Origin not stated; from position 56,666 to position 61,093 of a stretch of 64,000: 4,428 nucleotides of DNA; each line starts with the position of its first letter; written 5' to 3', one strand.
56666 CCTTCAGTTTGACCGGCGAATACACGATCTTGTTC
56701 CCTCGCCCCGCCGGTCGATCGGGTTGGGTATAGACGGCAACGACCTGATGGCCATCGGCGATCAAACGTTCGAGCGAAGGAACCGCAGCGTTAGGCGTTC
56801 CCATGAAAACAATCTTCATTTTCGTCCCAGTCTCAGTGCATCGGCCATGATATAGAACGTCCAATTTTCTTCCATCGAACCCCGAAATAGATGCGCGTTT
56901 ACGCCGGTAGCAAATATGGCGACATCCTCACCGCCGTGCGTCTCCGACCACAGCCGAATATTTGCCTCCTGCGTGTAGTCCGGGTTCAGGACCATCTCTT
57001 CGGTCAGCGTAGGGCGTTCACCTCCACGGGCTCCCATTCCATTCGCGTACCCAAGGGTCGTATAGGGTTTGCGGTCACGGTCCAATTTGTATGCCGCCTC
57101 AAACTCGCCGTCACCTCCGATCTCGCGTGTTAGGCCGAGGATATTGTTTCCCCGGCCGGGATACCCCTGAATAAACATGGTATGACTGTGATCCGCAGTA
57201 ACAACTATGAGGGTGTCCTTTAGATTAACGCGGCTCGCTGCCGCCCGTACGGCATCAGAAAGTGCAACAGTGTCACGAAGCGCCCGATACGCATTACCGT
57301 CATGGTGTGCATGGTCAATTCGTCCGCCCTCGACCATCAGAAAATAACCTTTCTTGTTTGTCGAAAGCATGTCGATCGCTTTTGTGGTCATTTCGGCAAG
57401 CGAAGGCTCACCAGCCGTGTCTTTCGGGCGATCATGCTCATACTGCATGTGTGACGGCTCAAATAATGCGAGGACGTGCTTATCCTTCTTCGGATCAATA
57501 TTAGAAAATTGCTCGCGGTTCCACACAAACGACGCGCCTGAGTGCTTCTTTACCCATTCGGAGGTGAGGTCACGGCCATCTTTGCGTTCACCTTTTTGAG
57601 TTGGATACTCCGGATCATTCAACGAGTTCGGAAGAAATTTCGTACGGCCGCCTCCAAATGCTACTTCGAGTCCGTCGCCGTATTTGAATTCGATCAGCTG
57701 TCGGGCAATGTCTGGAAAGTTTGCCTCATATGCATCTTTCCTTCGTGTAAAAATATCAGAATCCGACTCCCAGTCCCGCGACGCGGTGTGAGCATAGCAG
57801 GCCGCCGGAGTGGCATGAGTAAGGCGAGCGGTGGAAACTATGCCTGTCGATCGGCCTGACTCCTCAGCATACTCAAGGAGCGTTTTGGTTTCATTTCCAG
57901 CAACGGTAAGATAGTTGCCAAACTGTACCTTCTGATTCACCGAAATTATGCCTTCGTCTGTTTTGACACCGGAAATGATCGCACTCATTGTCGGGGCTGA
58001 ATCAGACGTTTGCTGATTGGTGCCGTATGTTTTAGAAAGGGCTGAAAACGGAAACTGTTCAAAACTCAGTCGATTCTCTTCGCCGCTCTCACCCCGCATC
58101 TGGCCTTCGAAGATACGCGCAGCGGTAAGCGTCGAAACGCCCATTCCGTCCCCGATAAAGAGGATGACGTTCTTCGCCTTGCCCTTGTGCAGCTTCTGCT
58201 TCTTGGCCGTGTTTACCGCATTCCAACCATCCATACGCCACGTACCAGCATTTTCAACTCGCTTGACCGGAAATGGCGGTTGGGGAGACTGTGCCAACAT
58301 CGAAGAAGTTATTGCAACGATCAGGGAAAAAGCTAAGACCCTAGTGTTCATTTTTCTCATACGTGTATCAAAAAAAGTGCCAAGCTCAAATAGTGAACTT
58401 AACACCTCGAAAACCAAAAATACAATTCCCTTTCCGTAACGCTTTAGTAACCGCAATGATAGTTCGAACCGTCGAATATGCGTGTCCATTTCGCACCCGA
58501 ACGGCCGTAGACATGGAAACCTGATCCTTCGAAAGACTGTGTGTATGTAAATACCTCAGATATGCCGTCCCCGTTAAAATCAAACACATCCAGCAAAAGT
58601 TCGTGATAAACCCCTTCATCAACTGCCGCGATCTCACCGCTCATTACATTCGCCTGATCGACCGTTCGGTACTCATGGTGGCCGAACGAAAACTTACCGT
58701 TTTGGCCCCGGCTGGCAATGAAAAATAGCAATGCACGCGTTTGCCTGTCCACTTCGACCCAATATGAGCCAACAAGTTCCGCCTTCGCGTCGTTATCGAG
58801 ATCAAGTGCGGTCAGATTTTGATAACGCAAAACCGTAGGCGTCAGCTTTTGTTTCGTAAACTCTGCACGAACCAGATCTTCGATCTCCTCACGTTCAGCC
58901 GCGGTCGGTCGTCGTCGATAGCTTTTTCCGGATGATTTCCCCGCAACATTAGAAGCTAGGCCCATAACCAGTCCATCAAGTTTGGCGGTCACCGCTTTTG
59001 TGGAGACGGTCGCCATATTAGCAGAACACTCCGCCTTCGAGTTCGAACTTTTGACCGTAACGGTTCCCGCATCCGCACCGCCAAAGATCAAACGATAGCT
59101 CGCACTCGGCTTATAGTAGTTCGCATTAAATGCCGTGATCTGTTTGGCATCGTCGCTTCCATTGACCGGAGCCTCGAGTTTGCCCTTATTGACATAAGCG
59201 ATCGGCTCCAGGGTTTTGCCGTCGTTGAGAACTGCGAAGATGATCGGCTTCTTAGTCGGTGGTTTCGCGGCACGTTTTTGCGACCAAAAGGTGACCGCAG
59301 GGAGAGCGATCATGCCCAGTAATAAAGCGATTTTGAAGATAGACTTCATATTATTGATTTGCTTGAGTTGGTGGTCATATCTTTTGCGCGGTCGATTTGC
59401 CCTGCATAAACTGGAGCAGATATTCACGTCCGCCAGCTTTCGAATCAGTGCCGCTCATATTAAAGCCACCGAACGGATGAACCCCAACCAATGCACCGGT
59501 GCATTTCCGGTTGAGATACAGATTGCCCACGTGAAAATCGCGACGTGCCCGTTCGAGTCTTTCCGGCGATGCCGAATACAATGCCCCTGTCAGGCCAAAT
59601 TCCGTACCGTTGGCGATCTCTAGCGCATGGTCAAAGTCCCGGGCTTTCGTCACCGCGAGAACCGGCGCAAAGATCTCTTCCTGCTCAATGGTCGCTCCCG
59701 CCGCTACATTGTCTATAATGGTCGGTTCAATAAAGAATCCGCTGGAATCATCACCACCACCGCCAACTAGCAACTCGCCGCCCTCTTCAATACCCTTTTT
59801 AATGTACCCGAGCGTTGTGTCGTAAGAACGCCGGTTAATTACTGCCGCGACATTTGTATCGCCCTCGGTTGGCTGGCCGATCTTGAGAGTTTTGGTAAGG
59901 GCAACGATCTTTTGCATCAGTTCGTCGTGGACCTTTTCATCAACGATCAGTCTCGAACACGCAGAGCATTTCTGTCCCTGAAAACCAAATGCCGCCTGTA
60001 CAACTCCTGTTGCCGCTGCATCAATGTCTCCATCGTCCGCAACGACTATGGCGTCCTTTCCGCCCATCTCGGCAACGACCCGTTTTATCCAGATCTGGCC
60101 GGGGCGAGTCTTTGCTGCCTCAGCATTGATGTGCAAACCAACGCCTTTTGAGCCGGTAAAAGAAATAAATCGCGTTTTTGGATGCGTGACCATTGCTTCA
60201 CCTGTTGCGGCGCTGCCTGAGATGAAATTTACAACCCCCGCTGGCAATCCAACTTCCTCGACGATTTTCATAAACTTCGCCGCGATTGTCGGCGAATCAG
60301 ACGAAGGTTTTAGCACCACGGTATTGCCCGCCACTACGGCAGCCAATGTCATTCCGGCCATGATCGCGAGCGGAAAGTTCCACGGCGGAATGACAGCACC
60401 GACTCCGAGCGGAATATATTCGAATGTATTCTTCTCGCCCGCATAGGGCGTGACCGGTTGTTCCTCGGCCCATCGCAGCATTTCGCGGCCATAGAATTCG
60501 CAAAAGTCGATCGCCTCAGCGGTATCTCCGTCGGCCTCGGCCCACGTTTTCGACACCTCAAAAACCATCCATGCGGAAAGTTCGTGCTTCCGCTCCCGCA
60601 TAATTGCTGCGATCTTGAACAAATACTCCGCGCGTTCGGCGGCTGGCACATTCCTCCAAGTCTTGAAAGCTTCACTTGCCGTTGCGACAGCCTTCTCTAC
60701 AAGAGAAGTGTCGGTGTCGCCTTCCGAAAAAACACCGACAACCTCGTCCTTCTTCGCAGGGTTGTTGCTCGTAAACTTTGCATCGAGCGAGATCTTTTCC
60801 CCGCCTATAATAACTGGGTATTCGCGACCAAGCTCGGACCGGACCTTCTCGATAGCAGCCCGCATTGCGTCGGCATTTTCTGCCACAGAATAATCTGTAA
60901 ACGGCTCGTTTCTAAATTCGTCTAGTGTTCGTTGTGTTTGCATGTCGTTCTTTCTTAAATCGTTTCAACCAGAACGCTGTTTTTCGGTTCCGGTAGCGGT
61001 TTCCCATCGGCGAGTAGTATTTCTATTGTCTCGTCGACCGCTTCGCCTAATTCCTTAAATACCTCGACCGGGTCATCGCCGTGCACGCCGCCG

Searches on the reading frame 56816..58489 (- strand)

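Call 67: search_protein_families(library=pfam, proteins=[window:56816-58489:-], max_evalue=0.001)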
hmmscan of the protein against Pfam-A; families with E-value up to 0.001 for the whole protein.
window:56816-58489:- (557 aa): 1 family
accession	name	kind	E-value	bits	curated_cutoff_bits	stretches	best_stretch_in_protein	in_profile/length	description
PF00245.25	Alk_phosphatase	-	1.2e-132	443.3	24.4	1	105-553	1-422/423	Alkaline phosphatase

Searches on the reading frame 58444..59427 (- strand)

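Call 67: search_protein_families(library=pfam, proteins=[window:58444-59427:-], max_evalue=0.001)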
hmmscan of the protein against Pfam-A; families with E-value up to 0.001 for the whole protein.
window:58444-59427:- (327 aa): 1 family
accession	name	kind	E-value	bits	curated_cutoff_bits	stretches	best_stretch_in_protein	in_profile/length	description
PF13517.12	FG-GAP_3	-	0.00062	20.8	26.9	0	191-219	32-60/61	FG-GAP-like repeat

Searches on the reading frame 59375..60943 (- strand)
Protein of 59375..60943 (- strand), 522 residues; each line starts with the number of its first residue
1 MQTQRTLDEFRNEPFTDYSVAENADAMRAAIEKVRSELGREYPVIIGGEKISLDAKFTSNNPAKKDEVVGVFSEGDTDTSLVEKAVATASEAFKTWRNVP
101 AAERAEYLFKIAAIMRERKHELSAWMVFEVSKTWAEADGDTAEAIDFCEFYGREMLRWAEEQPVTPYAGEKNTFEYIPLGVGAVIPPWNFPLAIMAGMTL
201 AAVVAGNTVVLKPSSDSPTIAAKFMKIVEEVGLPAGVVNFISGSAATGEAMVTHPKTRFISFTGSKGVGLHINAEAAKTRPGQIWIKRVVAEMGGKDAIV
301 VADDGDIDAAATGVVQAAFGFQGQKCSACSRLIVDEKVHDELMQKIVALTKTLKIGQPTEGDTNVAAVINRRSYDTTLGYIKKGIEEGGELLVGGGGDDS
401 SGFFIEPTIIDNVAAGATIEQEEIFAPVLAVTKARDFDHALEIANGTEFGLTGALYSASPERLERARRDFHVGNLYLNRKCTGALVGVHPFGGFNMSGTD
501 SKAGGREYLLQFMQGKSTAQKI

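Call 67: search_protein_families(library=pfam, proteins=[window:59375-60943:-], max_evalue=0.001)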
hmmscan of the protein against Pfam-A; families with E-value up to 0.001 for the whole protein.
window:59375-60943:- (522 aa): 1 family
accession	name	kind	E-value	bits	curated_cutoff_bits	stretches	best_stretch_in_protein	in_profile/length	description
PF00171.27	Aldedh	-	4.4e-144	480.9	23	1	56-517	8-460/461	Aldehyde dehydrogenase family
